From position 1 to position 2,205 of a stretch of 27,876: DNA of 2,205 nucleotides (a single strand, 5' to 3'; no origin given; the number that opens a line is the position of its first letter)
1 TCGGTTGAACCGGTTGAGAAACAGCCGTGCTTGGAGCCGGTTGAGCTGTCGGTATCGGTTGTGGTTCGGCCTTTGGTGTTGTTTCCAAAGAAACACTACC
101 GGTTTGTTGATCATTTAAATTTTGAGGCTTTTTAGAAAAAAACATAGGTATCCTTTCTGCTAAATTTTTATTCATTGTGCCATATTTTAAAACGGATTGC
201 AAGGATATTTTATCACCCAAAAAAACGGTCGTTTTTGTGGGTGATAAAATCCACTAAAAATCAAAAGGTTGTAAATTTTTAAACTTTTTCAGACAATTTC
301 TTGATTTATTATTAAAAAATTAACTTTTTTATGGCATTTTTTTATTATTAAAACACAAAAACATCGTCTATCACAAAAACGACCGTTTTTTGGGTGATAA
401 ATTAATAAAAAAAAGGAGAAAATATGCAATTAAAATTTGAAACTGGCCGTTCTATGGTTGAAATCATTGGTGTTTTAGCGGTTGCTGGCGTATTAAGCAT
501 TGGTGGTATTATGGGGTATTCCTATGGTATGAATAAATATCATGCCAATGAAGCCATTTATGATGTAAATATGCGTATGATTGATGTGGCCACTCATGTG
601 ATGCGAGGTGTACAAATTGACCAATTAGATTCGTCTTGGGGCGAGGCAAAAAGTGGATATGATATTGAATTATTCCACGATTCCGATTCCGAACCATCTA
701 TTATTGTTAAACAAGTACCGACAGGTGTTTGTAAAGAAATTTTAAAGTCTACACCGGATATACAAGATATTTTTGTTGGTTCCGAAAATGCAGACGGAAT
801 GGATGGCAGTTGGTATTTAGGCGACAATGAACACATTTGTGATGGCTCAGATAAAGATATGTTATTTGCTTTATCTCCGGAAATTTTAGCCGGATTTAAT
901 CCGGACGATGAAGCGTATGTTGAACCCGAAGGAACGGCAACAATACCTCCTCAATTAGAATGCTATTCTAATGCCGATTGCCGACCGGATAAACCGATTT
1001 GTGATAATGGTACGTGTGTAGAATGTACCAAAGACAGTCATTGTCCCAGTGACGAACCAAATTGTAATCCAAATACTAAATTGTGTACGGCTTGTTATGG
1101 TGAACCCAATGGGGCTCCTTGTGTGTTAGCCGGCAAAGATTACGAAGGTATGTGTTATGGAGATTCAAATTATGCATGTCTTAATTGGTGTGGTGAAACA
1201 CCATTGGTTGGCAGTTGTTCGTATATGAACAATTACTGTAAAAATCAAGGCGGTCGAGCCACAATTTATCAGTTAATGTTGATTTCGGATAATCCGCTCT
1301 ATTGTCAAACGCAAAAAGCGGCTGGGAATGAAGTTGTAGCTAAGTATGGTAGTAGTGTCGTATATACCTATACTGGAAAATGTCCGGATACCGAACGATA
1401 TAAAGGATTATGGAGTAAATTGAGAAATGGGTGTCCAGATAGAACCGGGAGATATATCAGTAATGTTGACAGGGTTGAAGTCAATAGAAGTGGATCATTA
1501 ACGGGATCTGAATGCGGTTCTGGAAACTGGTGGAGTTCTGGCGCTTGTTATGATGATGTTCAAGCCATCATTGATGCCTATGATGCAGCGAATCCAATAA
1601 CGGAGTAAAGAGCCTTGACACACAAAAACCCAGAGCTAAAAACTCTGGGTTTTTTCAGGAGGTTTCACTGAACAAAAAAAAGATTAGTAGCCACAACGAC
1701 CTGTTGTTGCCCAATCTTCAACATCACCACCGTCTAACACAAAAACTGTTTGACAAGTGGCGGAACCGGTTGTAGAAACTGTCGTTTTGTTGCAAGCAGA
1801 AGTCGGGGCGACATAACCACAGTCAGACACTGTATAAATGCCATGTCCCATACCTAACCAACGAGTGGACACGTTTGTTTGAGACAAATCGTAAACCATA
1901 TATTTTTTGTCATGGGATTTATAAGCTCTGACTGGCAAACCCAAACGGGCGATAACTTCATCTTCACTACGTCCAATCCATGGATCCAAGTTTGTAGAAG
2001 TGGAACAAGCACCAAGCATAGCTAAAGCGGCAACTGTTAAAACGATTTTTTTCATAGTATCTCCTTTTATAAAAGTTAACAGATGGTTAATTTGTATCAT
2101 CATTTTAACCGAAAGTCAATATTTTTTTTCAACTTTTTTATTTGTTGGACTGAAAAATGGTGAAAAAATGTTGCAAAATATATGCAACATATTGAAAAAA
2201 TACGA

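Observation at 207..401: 30/31-bp inverted repeats bracketing the probable promoter of the Cys-rich pilin: candidate invertible switch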

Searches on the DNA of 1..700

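Call 70: search_rna_families(source=window, start=1, end=700, threshold=evalue, max_evalue=1)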
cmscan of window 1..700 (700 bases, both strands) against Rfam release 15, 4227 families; matches with E-value up to 1: 11.
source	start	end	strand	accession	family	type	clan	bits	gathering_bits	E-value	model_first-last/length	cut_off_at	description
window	57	163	+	RF04312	trpB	Cis-reg;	-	26.7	59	0.19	1-107/107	no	trpB ncRNA motif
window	195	261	+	RF00885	MIR821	Gene; miRNA;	-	26.5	249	0.0087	1-275/275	no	MIR821 microRNA precursor family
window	135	254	-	RF01820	RsaE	Gene; sRNA;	-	26.5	79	0.037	1-112/112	no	RNA Staph. aureus E (RoxS)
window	196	261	-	RF04171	MIR1509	Gene; miRNA;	-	25.6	87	0.014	1-121/121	no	MIR1509 microRNA precursor family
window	201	298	+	RF02316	TtnuHACA9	Gene; snRNA; snoRNA; HACA-box;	-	24.5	100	0.14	1-135/135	no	Tetrahymena snoRNA TtnuHACA9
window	182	291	-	RF02526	SSRC34_1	Gene; sRNA;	-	22.8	64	0.99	1-128/128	no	Streptococcus sRNA SSRC34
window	205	276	+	RF02310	TtnuHACA2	Gene; snRNA; snoRNA; HACA-box;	-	21.8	100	0.75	1-121/121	no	Tetrahymena snoRNA TtnuHACA2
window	209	248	-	RF04128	MIR8562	Gene; miRNA;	-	19.4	211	0.41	1-242/242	no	MIR8562 microRNA precursor family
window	142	253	-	RF00125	IS128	Gene; sRNA;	-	19.1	80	0.19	1-209/209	no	IS128 RNA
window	207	250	+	RF04133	MIR2646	Gene; miRNA;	-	15.6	245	0.75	1-256/256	no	MIR2646 microRNA precursor family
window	176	283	+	RF02350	psRNA6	Gene; sRNA;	-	13.2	60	0.3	1-333/333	no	Nitrosomonas sRNA psRNA6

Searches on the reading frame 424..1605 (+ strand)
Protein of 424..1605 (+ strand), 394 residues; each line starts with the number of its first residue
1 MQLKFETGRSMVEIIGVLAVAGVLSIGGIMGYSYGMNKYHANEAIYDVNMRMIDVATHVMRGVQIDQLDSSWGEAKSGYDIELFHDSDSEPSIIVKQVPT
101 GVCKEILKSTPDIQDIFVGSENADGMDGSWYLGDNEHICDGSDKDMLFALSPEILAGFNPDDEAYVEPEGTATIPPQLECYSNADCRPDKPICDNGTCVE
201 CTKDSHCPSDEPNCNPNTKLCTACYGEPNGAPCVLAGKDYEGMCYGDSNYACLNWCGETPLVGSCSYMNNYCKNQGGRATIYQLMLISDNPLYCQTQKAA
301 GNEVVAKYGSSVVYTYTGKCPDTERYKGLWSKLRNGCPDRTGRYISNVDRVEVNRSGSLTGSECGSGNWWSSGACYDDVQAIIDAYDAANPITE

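Call 21: find_encoding_contigs(protein=window:424-1605:+, flank=3000, max_places=10)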
Protein window:424-1605:+ (394 aa): 2 contigs read that carry it; 2 places shown.
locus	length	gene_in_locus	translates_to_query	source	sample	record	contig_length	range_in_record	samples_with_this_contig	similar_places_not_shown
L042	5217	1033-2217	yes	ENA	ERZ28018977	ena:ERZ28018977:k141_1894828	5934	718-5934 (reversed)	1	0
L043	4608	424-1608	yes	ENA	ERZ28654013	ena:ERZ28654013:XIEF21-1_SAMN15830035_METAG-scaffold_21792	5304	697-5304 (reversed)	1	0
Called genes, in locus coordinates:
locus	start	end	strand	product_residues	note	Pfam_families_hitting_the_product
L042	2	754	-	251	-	?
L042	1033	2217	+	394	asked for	-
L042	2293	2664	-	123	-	-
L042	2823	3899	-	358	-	PF13847:Methyltransf_31 (faint), PF01555:N6_N4_Mtase, PF18755:RAMA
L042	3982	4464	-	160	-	PF06347:SH3_4, PF08239:SH3_3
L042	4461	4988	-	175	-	PF00692:dUTPase, PF22769:DCD (weak)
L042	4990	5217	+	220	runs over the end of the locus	PF27161:HI_0983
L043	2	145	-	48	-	?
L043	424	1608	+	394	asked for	-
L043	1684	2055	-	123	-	-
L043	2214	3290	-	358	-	PF13847:Methyltransf_31 (faint), PF01555:N6_N4_Mtase, PF18755:RAMA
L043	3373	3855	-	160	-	PF06347:SH3_4, PF08239:SH3_3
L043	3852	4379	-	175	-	PF00692:dUTPase, PF22769:DCD (weak)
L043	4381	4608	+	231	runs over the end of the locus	PF27161:HI_0983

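Call 29: search_protein_families(library=pfam, proteins=[window:424-1605:+], max_evalue=0.01)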
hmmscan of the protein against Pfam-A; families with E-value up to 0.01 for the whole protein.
window:424-1605:+ (394 aa): 0 families

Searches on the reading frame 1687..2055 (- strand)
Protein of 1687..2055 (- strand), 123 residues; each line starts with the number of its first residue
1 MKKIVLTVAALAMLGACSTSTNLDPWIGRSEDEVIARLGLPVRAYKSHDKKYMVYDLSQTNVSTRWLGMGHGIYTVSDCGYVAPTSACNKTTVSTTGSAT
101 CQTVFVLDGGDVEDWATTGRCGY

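Call 79: find_encoding_contigs(protein=window:1687-2055:-, flank=3500, max_places=10)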
Protein window:1687-2055:- (123 aa): 13 contigs read that carry it; 10 places shown.
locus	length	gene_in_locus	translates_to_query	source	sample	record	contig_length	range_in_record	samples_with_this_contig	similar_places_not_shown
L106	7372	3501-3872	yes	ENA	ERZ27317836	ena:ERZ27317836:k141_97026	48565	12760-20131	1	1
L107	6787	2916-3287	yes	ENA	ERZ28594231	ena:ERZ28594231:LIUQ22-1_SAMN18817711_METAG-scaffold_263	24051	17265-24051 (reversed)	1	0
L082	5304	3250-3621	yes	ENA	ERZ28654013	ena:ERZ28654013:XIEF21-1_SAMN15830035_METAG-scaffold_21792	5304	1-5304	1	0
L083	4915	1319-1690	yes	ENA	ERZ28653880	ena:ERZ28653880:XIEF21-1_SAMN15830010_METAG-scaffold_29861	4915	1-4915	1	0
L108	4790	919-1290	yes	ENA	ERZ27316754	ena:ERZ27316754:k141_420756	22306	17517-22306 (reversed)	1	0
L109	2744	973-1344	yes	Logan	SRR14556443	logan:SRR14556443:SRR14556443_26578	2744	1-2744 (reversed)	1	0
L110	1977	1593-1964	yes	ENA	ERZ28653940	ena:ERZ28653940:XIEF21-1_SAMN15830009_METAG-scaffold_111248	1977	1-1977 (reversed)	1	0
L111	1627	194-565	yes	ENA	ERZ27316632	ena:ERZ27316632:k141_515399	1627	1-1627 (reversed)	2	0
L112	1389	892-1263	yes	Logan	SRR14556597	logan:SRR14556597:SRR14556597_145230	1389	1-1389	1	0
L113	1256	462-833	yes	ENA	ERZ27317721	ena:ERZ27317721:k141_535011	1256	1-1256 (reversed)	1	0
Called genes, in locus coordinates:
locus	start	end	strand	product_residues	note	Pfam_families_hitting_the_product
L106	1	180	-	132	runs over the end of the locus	-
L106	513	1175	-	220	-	PF27161:HI_0983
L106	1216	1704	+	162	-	PF00692:dUTPase, PF22769:DCD (weak)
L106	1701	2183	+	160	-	PF06347:SH3_4, PF08239:SH3_3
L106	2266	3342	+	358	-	PF13847:Methyltransf_31 (faint), PF01555:N6_N4_Mtase, PF18755:RAMA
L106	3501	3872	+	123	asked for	-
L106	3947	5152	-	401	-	-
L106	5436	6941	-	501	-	PF02881:SRP54_N, PF00448:SRP54, PF01656:CbiA, PF13614:AAA_31 (faint), PF02978:SRP_SPB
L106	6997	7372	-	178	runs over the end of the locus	-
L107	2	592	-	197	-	?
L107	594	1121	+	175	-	PF00692:dUTPase, PF22769:DCD (weak)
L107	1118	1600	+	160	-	PF06347:SH3_4, PF08239:SH3_3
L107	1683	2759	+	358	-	PF13847:Methyltransf_31 (faint), PF01555:N6_N4_Mtase, PF18755:RAMA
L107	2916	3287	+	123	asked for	-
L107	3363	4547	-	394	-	-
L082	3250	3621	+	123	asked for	-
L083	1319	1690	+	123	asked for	-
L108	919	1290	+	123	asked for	-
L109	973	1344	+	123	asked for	-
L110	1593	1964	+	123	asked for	-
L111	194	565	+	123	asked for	-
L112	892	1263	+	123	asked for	-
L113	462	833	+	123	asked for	-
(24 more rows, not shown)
